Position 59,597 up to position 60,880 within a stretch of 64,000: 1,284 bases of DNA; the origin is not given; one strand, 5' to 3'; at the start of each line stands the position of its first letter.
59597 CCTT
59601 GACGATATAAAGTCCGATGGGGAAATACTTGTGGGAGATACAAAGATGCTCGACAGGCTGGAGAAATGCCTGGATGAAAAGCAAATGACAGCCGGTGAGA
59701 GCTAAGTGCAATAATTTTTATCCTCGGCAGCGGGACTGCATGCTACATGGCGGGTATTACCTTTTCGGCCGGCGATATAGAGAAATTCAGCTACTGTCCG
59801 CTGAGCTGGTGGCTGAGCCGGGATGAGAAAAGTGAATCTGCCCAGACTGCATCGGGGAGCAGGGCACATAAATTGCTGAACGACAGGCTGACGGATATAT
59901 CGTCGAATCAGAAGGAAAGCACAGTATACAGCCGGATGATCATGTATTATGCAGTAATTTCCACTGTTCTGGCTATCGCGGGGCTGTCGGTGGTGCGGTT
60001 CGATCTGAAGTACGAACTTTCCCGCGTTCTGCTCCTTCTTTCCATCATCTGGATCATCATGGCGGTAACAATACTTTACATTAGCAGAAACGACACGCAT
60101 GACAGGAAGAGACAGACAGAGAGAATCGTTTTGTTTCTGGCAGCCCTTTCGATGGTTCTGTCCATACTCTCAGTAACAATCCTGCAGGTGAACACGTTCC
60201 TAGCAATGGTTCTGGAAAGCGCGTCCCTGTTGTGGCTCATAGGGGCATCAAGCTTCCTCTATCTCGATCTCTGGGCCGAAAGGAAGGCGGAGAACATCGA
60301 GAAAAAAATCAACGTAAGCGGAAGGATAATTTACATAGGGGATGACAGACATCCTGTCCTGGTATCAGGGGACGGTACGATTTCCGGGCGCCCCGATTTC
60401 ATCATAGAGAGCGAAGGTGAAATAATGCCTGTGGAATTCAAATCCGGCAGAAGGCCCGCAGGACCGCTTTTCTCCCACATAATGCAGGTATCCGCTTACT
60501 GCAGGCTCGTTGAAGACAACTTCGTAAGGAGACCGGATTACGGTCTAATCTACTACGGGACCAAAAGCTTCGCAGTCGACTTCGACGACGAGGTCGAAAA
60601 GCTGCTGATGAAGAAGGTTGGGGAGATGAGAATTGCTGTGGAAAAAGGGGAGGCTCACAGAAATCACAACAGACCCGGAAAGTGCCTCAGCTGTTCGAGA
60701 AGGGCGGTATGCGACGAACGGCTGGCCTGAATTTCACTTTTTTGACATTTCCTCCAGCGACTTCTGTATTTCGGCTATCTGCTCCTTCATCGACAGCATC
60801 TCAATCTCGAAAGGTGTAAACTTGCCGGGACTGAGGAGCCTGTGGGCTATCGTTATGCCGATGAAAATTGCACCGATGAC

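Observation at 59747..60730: Cas4-like Fe-S nuclease split by a four-helix membrane insertion, in tandem with the TPD nuclease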

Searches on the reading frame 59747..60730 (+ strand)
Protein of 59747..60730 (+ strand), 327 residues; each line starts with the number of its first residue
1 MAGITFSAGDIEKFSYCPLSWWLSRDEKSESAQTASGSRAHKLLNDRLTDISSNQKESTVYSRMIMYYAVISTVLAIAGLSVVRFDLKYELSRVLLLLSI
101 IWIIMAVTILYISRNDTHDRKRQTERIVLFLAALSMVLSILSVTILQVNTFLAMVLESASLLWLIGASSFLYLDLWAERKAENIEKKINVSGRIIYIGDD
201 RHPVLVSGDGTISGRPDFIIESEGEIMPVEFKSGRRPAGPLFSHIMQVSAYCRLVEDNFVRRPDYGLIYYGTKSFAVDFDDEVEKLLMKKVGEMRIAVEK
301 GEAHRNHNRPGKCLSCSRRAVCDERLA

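Call 3: search_protein_families(library=pfam, proteins=[window:59747-60727:+], max_evalue=1)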
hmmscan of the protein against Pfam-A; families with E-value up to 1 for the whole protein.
window:59747-60727:+ (327 aa): 10 families
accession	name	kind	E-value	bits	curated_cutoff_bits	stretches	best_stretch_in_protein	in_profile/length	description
PF12705.13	PDDEXK_1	-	6e-13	49.7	22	2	198-323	120-247/247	PD-(D/E)XK nuclease superfamily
PF01930.23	Cas_Cas4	-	9.2e-06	26.3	22.7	1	213-322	53-158/160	Domain of unknown function DUF83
PF09925.14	DUF2157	-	0.033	14.3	32.4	1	56-172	31-138/146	Predicted membrane protein (DUF2157)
PF25592.1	DUF7937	-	0.038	13.3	31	1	64-152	284-370/402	Domain of unknown function (DUF7937)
PF00689.26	Cation_ATPase_C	-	0.04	14.1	27.3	1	54-171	40-164/175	Cation transporting ATPase, C-terminus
PF00822.25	PMP22_Claudin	-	0.13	12.6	26.7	1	64-142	75-157/161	PMP-22/EMP/MP20/Claudin family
PF14248.12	DUF4345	-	0.14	12.6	26.5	1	99-164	49-115/119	Domain of unknown function (DUF4345)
PF17555.7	TssN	-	0.31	10.8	30.3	1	61-170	30-139/274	Type VI secretion system, TssN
PF04080.19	Per1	-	0.42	10.7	25.3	1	54-151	138-225/257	Per1-like family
PF09843.14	DUF2070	-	0.66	8.7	30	1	68-170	16-111/561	Predicted membrane protein (DUF2070)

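Call 4: search_protein_families(library=ncbifam, proteins=[window:59747-60727:+], max_evalue=1)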
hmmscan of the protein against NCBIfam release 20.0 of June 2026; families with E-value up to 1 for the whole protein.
window:59747-60727:+ (327 aa): 7 families
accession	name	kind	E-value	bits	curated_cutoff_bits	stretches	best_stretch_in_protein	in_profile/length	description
TIGR00372.1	cas4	equivalog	2.2e-17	63.4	65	1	207-322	63-178/180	CRISPR-associated protein Cas4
NF049935.1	cas4g_cas1g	exception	3.2e-10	39.1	560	1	205-322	68-189/546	CRISPR-associated endonuclease Cas4g/Cas1g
NF045849.1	ICE_MMCAP2_0565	equivalog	0.00095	18.8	40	1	94-147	23-74/80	Mbov_0395 family pilin-like conjugal transfer protein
NF035940.1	prenyl_rel_EboC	equivalog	0.0066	15.9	250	1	78-187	147-247/292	UbiA-like protein EboC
TIGR03025.1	EPS_sugtrans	subfamily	0.11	11.7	295.55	1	71-201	7-135/445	exopolysaccharide biosynthesis polyprenyl glycosylphosphotransferase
NF043039.1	HgcAB_like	equivalog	0.14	11.7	285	1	59-165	151-257/350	HgcAB-like fusion protein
NF005166.0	PRK06638.2-1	equivalog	0.15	12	284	1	63-136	28-101/174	NADH-quinone oxidoreductase subunit J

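Call 5: search_solved_structures(query=window:59747-60727:+, max_evalue=10, show_alignments=3)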
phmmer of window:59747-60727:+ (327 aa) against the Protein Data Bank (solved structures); distinct sequences matched with E-value up to 10: 7.
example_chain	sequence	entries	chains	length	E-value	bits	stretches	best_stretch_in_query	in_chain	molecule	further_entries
8d3l_I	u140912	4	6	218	0.015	18.1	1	225-325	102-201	CRISPR-associated exonuclease Cas4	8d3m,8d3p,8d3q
9d4z_R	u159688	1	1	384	0.07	15.8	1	111-178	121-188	Proteinase-activated receptor 1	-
3vw7_A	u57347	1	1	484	0.097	15.4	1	111-178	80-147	Proteinase-activated receptor 1, Lysozyme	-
8xor_R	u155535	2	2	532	0.13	15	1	111-178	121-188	Proteinase-activated receptor 1 LgBiT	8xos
7mi4_A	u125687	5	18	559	0.43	13.2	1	215-322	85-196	CRISPR-associated exonuclease Cas4/endonuclease Cas1 fusion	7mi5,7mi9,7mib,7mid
4r1i_A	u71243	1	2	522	1.1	11.9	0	126-184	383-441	Aminobenzoyl-glutamate transporter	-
8b9z_H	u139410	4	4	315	5.1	9.7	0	60-112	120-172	NADH-ubiquinone oxidoreductase chain 1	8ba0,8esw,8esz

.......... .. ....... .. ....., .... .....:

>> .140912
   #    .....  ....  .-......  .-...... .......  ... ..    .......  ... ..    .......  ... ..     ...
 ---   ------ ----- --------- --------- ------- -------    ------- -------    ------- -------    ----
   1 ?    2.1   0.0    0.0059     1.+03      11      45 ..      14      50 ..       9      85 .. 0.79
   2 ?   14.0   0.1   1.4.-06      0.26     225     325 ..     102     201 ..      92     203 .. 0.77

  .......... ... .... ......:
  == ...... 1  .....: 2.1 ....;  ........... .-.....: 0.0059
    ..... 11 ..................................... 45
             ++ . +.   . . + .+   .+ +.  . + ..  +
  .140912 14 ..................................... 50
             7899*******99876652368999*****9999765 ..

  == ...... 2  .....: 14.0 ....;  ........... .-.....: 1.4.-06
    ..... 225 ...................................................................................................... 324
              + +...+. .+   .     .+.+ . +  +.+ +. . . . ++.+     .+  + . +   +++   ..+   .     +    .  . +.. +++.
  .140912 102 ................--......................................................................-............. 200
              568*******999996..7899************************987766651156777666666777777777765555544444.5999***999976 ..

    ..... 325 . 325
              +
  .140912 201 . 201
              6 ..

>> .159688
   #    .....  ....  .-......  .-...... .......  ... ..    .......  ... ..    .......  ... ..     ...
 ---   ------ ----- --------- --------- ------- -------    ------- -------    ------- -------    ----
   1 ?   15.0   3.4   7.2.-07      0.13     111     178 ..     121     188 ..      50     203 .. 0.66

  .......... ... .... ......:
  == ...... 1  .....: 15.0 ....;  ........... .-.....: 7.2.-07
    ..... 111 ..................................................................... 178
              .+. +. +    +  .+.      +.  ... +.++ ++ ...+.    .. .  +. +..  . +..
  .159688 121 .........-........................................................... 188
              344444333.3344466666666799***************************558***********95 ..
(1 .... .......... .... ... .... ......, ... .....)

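Call 6: find_homologous_proteins(query=window:59747-60727:+, max_evalue=0.001)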
Query window:59747-60727:+ (327 aa): 707 proteins with E <= 0.001 among 4017 candidates; the best 120 are listed.
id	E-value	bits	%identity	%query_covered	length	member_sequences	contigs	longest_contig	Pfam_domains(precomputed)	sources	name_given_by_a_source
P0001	5.6e-212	721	100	100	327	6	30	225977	PF01930.24,PF12705.14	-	-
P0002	5.2e-185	632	86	100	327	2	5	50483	PF01930.24,PF12705.14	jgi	jgi:CRISPR-associated exonuclease Cas4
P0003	3.1e-147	508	69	98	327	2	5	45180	PF01930.24,PF12705.14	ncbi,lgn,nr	ncbi:MAG: PD-(D/E)XK nuclease family protein [Candidatus Thermoplasmatota archaeon]|nr:PD-(D/E)XK nu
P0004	1.1e-146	506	69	97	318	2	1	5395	PF01930.24,PF12705.14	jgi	-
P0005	3.7e-143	495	65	100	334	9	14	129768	PF01930.24,PF12705.14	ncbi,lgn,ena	-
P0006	1.3e-141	490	64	100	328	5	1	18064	PF01930.24,PF12705.14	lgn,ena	-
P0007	3.6e-139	482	67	97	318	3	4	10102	PF01930.24,PF12705.14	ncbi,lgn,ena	-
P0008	3.4e-120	419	57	99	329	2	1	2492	PF01930.24,PF12705.14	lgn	-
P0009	3.6e-117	409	56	99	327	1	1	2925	PF01930.24,PF12705.14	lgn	-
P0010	5.3e-116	406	54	100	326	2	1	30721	PF01930.24,PF12705.14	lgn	-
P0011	6.9e-113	395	54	100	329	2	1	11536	PF01930.24,PF12705.14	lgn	-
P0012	5.8e-111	389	53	99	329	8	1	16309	PF01930.24,PF12705.14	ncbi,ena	-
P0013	2.0e-110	387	51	99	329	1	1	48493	PF01930.24,PF12705.14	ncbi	-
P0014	3.7e-109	383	51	99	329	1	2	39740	PF01930.24,PF12705.14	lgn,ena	-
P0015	6.2e-102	359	49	99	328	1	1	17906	PF01930.24,PF12705.14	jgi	-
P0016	2.1e-94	335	45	98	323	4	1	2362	PF01930.24,PF12705.14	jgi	-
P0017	1.4e-93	332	78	57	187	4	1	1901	PF01930.24,PF12705.14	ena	-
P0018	1.3e-89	319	46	98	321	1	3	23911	PF01930.24,PF12705.14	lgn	-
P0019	5.3e-89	317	44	100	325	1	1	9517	PF01930.24,PF12705.14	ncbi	ncbi:MAG: Dna2/Cas4 domain-containing protein [Methanomassiliicoccales archaeon]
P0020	7.5e-83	297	44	98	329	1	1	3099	PF01930.24,PF12705.14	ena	-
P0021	1.3e-82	296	43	100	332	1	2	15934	PF01930.24,PF12705.14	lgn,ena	-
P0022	6.1e-82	294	44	100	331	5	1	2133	PF01930.24,PF12705.14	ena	-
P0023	6.9e-82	293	41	98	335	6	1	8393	PF01930.24,PF12705.14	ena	-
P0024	8.3e-82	293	42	98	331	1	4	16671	PF01930.24,PF12705.14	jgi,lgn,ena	-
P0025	1.7e-81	292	43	99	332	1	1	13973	PF01930.24,PF12705.14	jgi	jgi:CRISPR-associated exonuclease Cas4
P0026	5.5e-81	290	41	98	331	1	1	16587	PF01930.24,PF12705.14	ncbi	-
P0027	1.1e-80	290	42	98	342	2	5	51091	PF01930.24,PF12705.14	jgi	jgi:CRISPR-associated exonuclease Cas4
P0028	1.4e-80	289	42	98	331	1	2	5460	PF01930.24,PF12705.14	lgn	-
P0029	1.5e-80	289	41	98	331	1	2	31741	PF01930.24,PF12705.14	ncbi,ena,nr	ncbi:MAG: CRISPR-associated protein Cas4 [Euryarchaeota archaeon RBG_13_57_23]|nr:MAG: CRISPR-associ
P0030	1.7e-80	289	40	98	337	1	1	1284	PF01930.24,PF12705.14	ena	-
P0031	1.9e-80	289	43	98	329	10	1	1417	PF01930.24,PF12705.14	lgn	-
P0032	2.5e-80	288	43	100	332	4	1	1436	PF01930.24,PF12705.14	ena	-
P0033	2.7e-80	288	42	98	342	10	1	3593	PF01930.24,PF12705.14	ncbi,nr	ncbi:MAG: CRISPR-associated protein Cas4 [Thermoplasmata archaeon]|nr:CRISPR-associated protein Cas4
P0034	2.8e-80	288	40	98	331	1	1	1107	PF01930.24,PF12705.14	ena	-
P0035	2.9e-80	288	42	98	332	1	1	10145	PF01930.24,PF12705.14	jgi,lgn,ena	-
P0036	3.1e-80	288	43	100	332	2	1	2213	PF01930.24,PF12705.14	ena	-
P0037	4.4e-80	288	43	99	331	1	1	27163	PF01930.24,PF12705.14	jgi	jgi:CRISPR-associated exonuclease Cas4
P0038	5.9e-80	287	43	100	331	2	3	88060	PF01930.24,PF12705.14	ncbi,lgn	-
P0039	7.9e-80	287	41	98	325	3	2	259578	PF01930.24,PF12705.14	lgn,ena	-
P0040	8.4e-80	287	43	99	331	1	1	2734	PF01930.24,PF12705.14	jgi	jgi:CRISPR-associated exonuclease Cas4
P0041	1.6e-79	286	41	99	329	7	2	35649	PF01930.24,PF12705.14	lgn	-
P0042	2.5e-79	285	42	98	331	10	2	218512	PF01930.24,PF12705.14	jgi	jgi:CRISPR-associated exonuclease Cas4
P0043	3.2e-79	285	43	100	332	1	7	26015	PF01930.24,PF12705.14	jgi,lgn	jgi:CRISPR-associated exonuclease Cas4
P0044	3.4e-79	285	41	98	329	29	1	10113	PF01930.24,PF12705.14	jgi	jgi:CRISPR-associated exonuclease Cas4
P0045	3.8e-79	284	42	99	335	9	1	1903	PF01930.24,PF12705.14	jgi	-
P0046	4.4e-79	284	42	100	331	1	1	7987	PF01930.24,PF12705.14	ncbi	-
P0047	5.3e-79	284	42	98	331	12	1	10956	PF01930.24,PF12705.14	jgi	-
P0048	8.2e-79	283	42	100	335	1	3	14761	PF01930.24,PF12705.14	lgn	-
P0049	9.1e-79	283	41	98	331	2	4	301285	PF01930.24,PF12705.14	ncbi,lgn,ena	ncbi:MAG TPA: CRISPR-associated protein Cas4 [Thermoplasmata archaeon]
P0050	9.2e-79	283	42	98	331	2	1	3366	PF01930.24,PF12705.14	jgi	jgi:CRISPR-associated exonuclease Cas4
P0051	1.1e-78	283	40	99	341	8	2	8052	PF01930.24,PF12705.14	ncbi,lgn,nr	ncbi:MAG: CRISPR-associated protein Cas4 [Thermoplasmata archaeon]|nr:CRISPR-associated protein Cas4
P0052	1.4e-78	283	42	98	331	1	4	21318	PF01930.24,PF12705.14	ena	-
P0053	1.4e-78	283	41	98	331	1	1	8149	PF01930.24,PF12705.14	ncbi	-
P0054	1.4e-78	283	41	98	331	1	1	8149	PF01930.24,PF12705.14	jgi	jgi:CRISPR-associated exonuclease Cas4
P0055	1.4e-78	283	42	100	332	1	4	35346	PF01930.24,PF12705.14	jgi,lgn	jgi:CRISPR-associated exonuclease Cas4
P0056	1.8e-78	282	41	98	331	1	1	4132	PF01930.24,PF12705.14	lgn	-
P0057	2.0e-78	282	42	98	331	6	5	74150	PF01930.24,PF12705.14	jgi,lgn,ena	-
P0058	2.1e-78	282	41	100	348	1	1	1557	PF01930.24,PF12705.14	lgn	-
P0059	2.4e-78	282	41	99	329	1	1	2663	PF01930.24,PF12705.14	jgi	-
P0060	2.8e-78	282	42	100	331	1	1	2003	PF01930.24,PF12705.14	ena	-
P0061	2.8e-78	282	42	100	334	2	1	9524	PF01930.24,PF12705.14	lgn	-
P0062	3.0e-78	282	43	100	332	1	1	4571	PF01930.24,PF12705.14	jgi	jgi:CRISPR-associated exonuclease Cas4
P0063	3.4e-78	281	41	98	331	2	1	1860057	PF01930.24,PF12705.14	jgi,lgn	jgi:CRISPR-associated exonuclease Cas4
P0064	3.5e-78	281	41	99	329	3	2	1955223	PF01930.24,PF12705.14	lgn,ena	-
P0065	3.8e-78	281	41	99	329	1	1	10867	PF01930.24,PF12705.14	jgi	-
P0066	4.2e-78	281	40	98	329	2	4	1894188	PF01930.24,PF12705.14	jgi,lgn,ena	jgi:CRISPR-associated exonuclease Cas4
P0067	4.9e-78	281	42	98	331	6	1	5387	PF01930.24,PF12705.14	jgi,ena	-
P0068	4.9e-78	281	39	98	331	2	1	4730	PF01930.24,PF12705.14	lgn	-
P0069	5.8e-78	281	42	100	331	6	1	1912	PF01930.24,PF12705.14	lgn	-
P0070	6.5e-78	280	41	100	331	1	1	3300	PF01930.24,PF12705.14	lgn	-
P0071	7.4e-78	280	42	98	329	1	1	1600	PF01930.24,PF12705.14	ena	-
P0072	9.2e-78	280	41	98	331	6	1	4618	PF01930.24,PF12705.14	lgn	-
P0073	9.3e-78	280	40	98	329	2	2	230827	PF01930.24,PF12705.14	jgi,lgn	-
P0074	9.4e-78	280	43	100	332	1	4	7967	PF01930.24,PF12705.14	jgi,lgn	-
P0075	1.0e-77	280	42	98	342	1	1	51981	PF01930.24,PF12705.14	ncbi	-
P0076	1.2e-77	280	41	98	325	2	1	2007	PF01930.24,PF12705.14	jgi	-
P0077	1.3e-77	279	41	98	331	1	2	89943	PF01930.24,PF12705.14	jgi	-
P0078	1.3e-77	279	40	99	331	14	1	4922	PF01930.24,PF12705.14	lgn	-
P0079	1.5e-77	279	42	98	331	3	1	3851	PF01930.24,PF12705.14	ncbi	-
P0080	1.5e-77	279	41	98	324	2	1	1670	PF01930.24,PF12705.14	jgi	-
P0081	1.6e-77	279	40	98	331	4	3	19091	PF01930.24,PF12705.14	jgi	jgi:CRISPR-associated exonuclease Cas4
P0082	2.0e-77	279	39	100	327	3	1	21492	PF01930.24,PF12705.14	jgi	-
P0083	2.0e-77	279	42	98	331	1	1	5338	PF01930.24,PF12705.14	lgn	-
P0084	2.4e-77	279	40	100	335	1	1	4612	PF01930.24,PF12705.14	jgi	-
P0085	3.3e-77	278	42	98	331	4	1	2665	PF01930.24,PF12705.14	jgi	-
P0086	3.4e-77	278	39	98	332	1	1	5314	PF01930.24,PF12705.14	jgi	jgi:CRISPR-associated exonuclease Cas4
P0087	3.6e-77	278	40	99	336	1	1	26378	PF01930.24,PF12705.14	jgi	-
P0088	3.8e-77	278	41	99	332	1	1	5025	PF01930.24,PF12705.14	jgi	jgi:CRISPR-associated exonuclease Cas4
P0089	3.9e-77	278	45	98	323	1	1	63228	PF01930.24,PF12705.14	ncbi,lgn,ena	-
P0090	4.4e-77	278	42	100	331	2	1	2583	PF01930.24,PF12705.14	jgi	jgi:CRISPR-associated exonuclease Cas4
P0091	4.5e-77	278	42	98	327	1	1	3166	PF01930.24,PF12705.14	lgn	-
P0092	4.6e-77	278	40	98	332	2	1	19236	PF01930.24,PF12705.14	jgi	-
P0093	4.7e-77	278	41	98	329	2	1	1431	PF01930.24,PF12705.14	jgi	-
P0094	4.9e-77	278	40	98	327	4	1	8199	PF01930.24,PF12705.14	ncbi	ncbi:MAG: CRISPR-associated protein Cas4 [Thermoplasmata archaeon]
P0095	5.3e-77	277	40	98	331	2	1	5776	PF01930.24,PF12705.14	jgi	-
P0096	6.5e-77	277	41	99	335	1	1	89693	PF01930.24,PF12705.14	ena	-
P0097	6.8e-77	277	41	98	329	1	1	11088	PF01930.24,PF12705.14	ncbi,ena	-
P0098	8.1e-77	277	40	100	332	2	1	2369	PF01930.24,PF12705.14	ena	-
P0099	8.5e-77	277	38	100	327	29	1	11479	PF01930.24,PF12705.14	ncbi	-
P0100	8.8e-77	277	40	98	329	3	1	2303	PF01930.24,PF12705.14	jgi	-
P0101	1.0e-76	277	40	98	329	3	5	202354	PF01930.24,PF12705.14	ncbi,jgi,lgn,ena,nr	ncbi:MAG TPA: PD-(D/E)XK nuclease family protein [Methanomassiliicoccales archaeon]|nr:PD-(D/E)XK nu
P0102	1.0e-76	276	40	98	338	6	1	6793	PF01930.24,PF12705.14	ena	-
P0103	1.0e-76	276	41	99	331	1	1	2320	PF01930.24,PF12705.14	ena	-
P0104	1.1e-76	276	43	98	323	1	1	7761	PF01930.24,PF12705.14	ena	-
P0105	1.2e-76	276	42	98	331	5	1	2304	PF01930.24,PF12705.14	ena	-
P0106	1.2e-76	276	42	98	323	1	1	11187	PF01930.24,PF12705.14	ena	-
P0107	1.2e-76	276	40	98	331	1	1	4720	PF01930.24,PF12705.14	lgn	-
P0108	1.2e-76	276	41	100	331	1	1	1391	PF01930.24,PF12705.14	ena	-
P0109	1.6e-76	276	42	100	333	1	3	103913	PF01930.24,PF12705.14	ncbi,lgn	-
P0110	1.7e-76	276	38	98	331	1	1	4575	PF01930.24,PF12705.14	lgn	-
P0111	1.8e-76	276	39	99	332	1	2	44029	PF01930.24,PF12705.14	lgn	-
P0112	1.9e-76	276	41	98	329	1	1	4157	PF01930.24,PF12705.14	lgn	-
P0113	2.2e-76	275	41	100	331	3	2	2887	PF01930.24,PF12705.14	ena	-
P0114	2.3e-76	275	42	98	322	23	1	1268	PF01930.24,PF12705.14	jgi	-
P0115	2.3e-76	275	40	99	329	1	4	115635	PF01930.24,PF12705.14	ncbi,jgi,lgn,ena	ncbi:PD-(D/E)XK nuclease superfamily protein [anaerobic digester metagenome]|jgi:CRISPR-associated e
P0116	2.3e-76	275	39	98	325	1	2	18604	PF01930.24,PF12705.14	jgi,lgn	-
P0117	2.4e-76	275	39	98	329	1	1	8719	PF01930.24,PF12705.14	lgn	-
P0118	2.5e-76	275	41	98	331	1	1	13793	PF01930.24,PF12705.14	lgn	-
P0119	2.6e-76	275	40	98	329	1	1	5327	PF01930.24,PF12705.14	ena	-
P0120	2.7e-76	275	39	98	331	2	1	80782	PF01930.24,PF12705.14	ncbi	-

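Call 14: find_encoding_contigs(protein=window:59747-60730:+, flank=8000, max_places=3)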
Protein window:59747-60730:+ (327 aa): 24 contigs read that carry it; 3 places shown.
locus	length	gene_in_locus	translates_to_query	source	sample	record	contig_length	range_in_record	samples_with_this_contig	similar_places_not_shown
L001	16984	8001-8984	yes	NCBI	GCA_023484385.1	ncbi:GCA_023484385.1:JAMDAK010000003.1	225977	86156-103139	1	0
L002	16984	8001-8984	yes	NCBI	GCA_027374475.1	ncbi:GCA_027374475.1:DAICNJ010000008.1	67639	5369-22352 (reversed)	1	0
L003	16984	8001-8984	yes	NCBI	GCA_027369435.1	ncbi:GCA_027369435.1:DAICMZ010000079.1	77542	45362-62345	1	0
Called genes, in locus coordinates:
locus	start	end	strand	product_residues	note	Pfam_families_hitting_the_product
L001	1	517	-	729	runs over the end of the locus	PF00133:tRNA-synt_1, PF09334:tRNA-synt_1g, PF19303:Anticodon_3, PF01588:tRNA_bind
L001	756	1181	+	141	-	PF01325:Fe_dep_repress (weak), PF02742:Fe_dep_repr_C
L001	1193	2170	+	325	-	-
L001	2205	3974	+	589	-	PF04068:Fer4_RLI, PF14697:Fer4_21 (weak), PF00037:Fer4, PF02463:SMC_N (faint), PF00005:ABC_tran, PF13304:AAA_21 (faint), PF00005:ABC_tran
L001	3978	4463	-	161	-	PF01613:Flavin_Reduct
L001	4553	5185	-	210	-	PF09335:VTT_dom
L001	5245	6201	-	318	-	PF03144:GTP_EFTU_D2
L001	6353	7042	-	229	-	-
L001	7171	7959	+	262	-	PF14811:TPD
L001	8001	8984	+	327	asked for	PF01930:Cas_Cas4 (faint), PF12705:PDDEXK_1 (weak)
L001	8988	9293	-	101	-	-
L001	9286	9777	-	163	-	-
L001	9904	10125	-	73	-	-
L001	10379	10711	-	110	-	PF02036:SCP2 (weak)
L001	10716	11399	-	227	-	PF01351:RNase_HII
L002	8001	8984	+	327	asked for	PF01930:Cas_Cas4 (faint), PF12705:PDDEXK_1 (weak)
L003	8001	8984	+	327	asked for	PF01930:Cas_Cas4 (faint), PF12705:PDDEXK_1 (weak)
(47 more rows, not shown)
